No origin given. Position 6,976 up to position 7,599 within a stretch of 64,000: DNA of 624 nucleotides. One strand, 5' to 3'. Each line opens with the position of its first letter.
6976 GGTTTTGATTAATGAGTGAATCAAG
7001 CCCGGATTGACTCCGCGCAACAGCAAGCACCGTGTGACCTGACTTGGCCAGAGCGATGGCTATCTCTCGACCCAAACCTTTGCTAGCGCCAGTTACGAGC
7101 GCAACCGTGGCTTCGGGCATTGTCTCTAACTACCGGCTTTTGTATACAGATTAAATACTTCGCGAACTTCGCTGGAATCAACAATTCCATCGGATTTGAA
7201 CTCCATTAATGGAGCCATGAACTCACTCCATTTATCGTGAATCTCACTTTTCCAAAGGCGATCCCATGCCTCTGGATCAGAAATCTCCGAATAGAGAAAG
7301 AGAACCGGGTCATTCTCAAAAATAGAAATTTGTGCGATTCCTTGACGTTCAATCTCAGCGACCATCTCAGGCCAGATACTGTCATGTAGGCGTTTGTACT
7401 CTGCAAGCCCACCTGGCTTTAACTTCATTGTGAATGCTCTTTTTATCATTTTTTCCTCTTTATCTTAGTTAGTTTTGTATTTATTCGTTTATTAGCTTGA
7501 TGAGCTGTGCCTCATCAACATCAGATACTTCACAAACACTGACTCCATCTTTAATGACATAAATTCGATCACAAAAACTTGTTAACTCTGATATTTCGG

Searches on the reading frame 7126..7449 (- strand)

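Call 50: search_protein_families(library=pfam, proteins=[window:7126-7449:-], max_evalue=0.01)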
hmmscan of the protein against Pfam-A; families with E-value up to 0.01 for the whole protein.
window:7126-7449:- (107 aa): 1 family
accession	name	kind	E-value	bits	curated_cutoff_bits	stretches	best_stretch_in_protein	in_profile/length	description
PF05336.19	rhaM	-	3e-22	79.3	23.4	1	4-101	2-105/105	L-rhamnose mutarotase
